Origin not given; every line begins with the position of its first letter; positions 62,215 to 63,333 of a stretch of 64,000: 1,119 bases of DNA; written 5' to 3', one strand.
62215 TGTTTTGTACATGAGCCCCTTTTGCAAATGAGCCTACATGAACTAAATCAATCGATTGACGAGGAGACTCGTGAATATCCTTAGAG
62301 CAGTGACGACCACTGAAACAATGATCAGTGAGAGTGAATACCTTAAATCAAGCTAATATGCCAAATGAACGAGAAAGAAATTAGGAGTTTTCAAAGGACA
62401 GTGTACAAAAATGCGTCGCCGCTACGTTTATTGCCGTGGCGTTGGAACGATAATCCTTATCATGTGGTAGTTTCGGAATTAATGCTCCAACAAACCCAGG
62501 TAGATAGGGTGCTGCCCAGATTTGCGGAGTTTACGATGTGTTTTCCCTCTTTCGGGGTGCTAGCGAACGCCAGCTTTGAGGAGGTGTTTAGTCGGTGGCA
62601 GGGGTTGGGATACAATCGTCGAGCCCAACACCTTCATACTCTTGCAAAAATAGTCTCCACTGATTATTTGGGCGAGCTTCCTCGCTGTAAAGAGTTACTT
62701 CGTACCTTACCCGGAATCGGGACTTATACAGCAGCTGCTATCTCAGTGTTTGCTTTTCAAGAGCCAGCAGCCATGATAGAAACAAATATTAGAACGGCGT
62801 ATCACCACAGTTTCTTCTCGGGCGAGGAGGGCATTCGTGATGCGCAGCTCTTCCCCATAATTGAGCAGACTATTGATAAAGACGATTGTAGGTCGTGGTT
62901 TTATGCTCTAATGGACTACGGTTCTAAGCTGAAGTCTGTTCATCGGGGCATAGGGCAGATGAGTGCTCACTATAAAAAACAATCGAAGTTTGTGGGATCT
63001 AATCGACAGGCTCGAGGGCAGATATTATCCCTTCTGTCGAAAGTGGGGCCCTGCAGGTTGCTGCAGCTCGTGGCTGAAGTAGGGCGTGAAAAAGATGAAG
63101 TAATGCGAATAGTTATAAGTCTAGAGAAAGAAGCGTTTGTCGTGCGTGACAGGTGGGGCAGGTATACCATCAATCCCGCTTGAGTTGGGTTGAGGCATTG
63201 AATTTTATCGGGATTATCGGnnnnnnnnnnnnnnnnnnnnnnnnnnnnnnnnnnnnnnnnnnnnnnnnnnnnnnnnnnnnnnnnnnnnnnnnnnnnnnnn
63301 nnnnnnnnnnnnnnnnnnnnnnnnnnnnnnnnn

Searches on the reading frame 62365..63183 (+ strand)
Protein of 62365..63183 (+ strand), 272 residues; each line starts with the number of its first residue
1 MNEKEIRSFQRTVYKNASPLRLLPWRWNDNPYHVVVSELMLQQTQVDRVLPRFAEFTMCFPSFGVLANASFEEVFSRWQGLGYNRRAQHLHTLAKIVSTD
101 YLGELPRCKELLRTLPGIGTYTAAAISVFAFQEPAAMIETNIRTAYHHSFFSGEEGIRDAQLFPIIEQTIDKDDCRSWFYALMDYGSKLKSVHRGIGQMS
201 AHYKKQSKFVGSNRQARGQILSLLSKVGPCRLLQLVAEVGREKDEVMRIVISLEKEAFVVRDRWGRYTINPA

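Call 67: find_encoding_contigs(protein=window:62365-63183:+, flank=10000, max_places=4)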
Protein window:62365-63183:+ (272 aa): 3 contigs read that carry it; 3 places shown.
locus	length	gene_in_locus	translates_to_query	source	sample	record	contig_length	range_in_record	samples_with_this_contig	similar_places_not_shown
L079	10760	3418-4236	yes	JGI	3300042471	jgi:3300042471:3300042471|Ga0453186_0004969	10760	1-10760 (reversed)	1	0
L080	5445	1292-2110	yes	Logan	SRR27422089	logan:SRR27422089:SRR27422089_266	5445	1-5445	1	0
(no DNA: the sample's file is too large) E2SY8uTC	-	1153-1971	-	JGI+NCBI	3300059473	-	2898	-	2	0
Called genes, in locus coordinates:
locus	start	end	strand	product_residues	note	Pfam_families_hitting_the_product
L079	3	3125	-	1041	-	?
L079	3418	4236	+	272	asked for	PF00730:HhH-GPD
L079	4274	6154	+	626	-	PF01134:GIDA, PF07992:Pyr_redox_2 (weak), PF12831:FAD_oxidored (weak), PF21680:GIDA_C_1st, PF13932:SAM_GIDA_C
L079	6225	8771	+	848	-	PF01751:Toprim, PF01131:Topoisom_bac, PF13368:Toprim_C_rpt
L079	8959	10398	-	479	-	PF03951:Gln-synt_N, PF00120:Gln-synt_C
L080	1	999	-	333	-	?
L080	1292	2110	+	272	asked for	PF00730:HhH-GPD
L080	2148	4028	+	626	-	PF01134:GIDA, PF07992:Pyr_redox_2 (weak), PF12831:FAD_oxidored (weak), PF21680:GIDA_C_1st, PF13932:SAM_GIDA_C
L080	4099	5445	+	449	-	?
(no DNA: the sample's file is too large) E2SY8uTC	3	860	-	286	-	?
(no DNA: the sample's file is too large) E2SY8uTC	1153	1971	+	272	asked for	PF00730:HhH-GPD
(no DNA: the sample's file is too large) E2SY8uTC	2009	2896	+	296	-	?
